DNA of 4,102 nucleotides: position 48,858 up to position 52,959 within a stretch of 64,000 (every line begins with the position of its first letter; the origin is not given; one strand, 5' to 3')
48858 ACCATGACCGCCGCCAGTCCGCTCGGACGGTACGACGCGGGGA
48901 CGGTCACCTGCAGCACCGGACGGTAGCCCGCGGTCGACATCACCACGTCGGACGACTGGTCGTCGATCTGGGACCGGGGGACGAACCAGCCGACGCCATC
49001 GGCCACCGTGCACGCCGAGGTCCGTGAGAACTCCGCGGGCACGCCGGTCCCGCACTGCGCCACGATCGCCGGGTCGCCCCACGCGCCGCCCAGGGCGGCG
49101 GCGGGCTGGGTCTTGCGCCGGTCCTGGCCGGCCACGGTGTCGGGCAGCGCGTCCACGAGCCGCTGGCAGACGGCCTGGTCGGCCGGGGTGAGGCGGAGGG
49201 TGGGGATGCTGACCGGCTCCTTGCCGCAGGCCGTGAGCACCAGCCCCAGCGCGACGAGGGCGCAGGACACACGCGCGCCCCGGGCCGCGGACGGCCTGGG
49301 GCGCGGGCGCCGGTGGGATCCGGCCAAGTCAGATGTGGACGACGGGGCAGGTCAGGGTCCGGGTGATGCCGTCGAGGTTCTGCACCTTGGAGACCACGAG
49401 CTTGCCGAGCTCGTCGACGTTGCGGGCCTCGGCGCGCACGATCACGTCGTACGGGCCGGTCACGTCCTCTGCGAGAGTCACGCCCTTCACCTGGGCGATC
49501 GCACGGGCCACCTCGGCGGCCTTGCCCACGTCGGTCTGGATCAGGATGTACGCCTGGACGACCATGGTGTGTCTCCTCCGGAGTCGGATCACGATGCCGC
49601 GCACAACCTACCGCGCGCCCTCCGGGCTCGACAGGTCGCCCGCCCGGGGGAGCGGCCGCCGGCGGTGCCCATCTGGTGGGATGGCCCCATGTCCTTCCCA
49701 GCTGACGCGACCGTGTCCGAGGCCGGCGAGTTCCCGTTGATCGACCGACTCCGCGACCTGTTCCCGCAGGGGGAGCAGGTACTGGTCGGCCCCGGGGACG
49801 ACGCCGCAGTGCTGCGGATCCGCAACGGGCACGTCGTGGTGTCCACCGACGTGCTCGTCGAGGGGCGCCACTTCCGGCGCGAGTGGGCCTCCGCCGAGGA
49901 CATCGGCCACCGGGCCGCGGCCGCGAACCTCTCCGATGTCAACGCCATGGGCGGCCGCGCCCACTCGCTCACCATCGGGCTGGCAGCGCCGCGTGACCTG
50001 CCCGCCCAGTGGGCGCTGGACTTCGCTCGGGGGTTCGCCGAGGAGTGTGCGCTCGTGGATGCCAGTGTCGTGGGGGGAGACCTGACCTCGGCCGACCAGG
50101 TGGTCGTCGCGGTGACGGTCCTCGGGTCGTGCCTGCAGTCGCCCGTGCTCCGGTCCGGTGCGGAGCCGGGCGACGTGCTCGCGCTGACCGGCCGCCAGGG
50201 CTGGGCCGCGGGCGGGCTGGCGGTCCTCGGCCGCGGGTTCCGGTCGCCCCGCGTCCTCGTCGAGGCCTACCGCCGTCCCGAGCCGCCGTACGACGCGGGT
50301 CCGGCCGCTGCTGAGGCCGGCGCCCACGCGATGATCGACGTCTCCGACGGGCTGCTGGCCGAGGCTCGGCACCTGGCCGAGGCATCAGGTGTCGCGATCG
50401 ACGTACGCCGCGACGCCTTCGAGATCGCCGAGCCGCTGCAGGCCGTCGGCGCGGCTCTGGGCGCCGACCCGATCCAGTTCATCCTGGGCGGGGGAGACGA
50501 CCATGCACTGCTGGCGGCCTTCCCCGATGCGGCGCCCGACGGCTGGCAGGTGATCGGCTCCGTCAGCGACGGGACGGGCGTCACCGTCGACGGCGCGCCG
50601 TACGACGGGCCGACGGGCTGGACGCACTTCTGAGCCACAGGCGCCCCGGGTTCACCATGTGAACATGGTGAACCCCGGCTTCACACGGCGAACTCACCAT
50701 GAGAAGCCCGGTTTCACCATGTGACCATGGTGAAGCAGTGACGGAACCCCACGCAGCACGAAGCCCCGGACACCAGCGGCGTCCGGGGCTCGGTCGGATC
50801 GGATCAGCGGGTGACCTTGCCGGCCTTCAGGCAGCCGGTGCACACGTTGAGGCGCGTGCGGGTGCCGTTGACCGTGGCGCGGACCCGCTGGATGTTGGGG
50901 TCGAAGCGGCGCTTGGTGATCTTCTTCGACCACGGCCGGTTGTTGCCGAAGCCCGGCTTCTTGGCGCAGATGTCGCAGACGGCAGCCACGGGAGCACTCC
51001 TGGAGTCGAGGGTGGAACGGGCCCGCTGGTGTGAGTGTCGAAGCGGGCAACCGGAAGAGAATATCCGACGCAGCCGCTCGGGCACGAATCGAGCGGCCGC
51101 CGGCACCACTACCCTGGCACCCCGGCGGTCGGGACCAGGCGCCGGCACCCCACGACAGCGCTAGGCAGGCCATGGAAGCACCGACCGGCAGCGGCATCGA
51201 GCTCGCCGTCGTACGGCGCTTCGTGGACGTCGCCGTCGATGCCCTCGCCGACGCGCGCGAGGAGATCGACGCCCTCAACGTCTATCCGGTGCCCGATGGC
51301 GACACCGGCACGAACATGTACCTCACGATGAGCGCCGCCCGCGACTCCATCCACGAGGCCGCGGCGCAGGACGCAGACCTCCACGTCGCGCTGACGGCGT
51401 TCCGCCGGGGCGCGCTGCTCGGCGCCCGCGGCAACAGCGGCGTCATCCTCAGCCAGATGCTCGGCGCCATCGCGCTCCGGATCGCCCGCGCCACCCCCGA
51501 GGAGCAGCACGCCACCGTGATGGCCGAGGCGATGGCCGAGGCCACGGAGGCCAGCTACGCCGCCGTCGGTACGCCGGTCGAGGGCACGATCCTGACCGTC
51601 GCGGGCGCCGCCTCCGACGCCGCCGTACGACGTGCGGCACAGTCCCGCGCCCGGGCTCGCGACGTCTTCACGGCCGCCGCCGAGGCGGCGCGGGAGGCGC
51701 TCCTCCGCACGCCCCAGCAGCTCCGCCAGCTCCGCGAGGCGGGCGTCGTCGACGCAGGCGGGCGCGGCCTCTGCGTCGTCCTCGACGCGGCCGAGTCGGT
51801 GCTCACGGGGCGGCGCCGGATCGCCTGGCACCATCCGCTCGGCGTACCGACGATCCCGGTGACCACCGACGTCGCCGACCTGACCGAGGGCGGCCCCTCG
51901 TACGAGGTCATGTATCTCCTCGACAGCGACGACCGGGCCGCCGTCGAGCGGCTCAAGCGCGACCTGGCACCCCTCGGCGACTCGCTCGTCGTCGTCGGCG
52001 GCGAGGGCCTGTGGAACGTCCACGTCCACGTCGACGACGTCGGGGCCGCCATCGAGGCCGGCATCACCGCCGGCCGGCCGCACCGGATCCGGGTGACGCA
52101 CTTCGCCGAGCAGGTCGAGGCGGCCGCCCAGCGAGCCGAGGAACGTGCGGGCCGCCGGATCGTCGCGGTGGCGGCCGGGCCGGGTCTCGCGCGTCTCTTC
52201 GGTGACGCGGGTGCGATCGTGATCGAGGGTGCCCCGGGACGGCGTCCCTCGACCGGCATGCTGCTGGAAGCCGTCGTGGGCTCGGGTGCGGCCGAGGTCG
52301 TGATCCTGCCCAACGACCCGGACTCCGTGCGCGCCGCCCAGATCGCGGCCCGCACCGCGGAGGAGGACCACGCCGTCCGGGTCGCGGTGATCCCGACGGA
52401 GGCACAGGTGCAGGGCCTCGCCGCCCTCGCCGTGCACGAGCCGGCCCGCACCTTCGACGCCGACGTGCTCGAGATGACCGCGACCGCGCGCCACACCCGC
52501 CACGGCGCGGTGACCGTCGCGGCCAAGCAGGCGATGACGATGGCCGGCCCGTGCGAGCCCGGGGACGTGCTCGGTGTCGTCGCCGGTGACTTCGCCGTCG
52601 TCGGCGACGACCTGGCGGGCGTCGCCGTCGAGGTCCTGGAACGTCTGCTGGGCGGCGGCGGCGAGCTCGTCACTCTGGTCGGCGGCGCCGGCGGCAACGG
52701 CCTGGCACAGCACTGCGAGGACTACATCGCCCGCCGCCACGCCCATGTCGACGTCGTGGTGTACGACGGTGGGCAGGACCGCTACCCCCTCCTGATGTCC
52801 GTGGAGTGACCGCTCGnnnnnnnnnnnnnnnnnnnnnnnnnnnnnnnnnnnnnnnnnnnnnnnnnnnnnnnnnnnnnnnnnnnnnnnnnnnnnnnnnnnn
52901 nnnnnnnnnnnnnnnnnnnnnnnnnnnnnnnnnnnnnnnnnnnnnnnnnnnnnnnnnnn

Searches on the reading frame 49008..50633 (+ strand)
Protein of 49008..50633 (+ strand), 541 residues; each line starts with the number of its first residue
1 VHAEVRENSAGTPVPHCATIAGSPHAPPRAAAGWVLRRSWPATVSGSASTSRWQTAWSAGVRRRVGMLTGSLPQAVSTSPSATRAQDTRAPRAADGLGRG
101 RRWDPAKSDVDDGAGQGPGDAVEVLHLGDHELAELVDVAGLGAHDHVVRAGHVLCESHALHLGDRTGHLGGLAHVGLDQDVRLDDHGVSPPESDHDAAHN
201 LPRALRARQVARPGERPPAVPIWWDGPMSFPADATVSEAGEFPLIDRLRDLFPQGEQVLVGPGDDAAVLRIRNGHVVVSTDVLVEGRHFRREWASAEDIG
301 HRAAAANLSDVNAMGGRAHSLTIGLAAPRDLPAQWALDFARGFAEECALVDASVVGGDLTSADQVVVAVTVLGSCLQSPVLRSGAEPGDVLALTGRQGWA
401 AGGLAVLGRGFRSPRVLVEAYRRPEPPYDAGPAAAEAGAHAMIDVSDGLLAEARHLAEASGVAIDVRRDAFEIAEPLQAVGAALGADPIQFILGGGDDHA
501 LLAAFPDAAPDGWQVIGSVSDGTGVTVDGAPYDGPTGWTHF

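Call 53: search_protein_families(library=pfam, proteins=[window:49008-50633:+], max_evalue=0.00001)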
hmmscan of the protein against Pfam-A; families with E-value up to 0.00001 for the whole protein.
window:49008-50633:+ (541 aa): 2 families
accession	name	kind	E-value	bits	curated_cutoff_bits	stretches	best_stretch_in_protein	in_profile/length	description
PF00586.29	AIRS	-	3.5e-24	85.8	24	1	263-374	1-111/112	AIR synthase related protein, N-terminal domain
PF02769.27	AIRS_C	-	1e-07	32.7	23.1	1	386-488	1-112/156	AIR synthase related protein, C-terminal domain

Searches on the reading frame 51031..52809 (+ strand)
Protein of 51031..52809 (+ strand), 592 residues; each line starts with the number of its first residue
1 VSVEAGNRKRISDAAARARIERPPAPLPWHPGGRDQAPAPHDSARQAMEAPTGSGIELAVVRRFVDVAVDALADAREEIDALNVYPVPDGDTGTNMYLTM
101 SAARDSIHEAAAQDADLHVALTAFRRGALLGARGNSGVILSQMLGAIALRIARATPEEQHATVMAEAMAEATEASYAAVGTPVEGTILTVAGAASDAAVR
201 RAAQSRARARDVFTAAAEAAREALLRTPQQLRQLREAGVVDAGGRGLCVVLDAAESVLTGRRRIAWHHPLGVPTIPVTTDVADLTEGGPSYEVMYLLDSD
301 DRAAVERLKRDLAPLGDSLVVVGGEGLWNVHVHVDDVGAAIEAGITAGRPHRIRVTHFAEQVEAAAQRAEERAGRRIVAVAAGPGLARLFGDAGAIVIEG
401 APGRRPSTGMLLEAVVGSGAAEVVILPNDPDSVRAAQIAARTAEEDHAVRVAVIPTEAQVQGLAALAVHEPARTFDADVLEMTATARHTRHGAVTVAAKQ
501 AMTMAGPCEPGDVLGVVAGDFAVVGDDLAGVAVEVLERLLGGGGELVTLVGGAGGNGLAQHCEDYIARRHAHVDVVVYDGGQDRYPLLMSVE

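Call 68: search_protein_families(library=pfam, proteins=[window:51031-52809:+], max_evalue=0.001)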
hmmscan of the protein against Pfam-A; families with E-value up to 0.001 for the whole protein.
window:51031-52809:+ (592 aa): 3 families
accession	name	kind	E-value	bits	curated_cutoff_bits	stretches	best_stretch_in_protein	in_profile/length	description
PF13684.11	FakA-like_C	-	1.9e-56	191.3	23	1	377-592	2-216/216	Fatty acid kinase subunit A-like, C-terminal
PF02734.22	Dak2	-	3.5e-33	115.4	27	1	86-254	1-172/174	DAK2 domain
PF21645.3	FakA-like_M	-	3.4e-22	78.5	24.9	1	290-363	3-78/80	Fatty acid kinase subunit A-like, middle domain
